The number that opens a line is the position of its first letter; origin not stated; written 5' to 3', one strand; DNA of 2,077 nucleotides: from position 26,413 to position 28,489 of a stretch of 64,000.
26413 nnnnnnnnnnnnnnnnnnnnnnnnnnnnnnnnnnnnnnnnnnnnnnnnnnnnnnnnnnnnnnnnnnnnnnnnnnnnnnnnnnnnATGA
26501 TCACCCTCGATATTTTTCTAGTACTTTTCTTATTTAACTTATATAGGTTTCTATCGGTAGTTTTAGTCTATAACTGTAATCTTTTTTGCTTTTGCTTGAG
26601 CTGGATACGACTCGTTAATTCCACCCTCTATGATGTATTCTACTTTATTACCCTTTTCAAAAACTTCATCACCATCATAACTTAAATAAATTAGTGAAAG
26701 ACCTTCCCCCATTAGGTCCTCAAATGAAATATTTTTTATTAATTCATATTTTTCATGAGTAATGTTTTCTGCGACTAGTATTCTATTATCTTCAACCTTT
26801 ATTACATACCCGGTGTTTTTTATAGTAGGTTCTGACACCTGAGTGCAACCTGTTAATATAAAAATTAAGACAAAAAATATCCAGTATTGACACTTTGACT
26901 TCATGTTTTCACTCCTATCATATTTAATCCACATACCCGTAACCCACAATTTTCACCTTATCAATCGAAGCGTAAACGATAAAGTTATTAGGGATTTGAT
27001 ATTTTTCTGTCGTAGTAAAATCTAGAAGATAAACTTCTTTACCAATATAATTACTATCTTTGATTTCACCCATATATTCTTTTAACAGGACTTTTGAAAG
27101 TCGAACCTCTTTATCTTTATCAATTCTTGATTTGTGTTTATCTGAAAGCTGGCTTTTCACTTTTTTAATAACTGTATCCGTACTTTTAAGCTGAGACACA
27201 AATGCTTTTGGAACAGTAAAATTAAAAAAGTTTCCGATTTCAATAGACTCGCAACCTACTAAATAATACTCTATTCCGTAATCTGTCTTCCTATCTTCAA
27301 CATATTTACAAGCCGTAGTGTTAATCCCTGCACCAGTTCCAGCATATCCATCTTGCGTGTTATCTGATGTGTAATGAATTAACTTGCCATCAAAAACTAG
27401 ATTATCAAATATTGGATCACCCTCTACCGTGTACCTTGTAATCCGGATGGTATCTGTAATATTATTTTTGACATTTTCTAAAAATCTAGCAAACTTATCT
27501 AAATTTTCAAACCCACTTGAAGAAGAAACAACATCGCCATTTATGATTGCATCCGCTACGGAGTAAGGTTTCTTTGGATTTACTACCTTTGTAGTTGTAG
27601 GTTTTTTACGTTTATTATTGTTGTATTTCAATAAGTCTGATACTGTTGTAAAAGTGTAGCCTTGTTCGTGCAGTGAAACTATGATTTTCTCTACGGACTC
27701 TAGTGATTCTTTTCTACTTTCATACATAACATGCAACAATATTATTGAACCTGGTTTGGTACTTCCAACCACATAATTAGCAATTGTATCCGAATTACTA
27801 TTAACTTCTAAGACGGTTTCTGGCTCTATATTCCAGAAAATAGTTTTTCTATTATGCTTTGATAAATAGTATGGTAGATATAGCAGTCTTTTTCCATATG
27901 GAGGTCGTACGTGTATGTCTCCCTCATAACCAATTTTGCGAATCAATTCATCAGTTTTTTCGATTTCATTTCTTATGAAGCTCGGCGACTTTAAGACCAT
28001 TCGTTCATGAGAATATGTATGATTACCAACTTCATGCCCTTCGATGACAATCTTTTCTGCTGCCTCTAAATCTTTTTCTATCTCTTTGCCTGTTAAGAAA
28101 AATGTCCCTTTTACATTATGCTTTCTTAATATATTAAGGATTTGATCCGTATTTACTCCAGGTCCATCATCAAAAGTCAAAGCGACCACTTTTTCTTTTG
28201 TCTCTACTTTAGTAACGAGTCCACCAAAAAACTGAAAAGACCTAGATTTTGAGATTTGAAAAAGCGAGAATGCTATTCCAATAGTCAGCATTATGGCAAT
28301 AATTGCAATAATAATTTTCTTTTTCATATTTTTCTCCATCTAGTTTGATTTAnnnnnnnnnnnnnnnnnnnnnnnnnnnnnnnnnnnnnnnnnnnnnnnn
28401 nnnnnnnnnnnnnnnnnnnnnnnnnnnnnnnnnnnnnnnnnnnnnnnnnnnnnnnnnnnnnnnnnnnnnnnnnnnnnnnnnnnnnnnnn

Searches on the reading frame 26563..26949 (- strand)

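Call 15: search_protein_families(library=pfam, proteins=[window:26563-26949:-], max_evalue=0.01)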
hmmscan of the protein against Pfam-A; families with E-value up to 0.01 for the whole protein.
window:26563-26949:- (128 aa): 1 family
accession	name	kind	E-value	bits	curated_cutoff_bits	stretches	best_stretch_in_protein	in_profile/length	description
PF11518.13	DUF3221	-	2.5e-18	66.6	26.4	1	46-128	1-82/82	Protein of unknown function (DUF3221)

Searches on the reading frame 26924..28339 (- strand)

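Call 15: search_protein_families(library=pfam, proteins=[window:26924-28339:-], max_evalue=0.01)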
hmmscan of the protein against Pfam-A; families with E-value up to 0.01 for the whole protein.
window:26924-28339:- (471 aa): 2 families
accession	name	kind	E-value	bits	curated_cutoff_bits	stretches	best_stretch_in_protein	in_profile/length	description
PF01522.26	Polysacc_deac_1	-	9.3e-33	113.3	23.1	1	45-161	2-118/124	Polysaccharide deacetylase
PF14275.11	DUF4362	-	5e-19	68.7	25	1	269-353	3-85/91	Domain of unknown function (DUF4362)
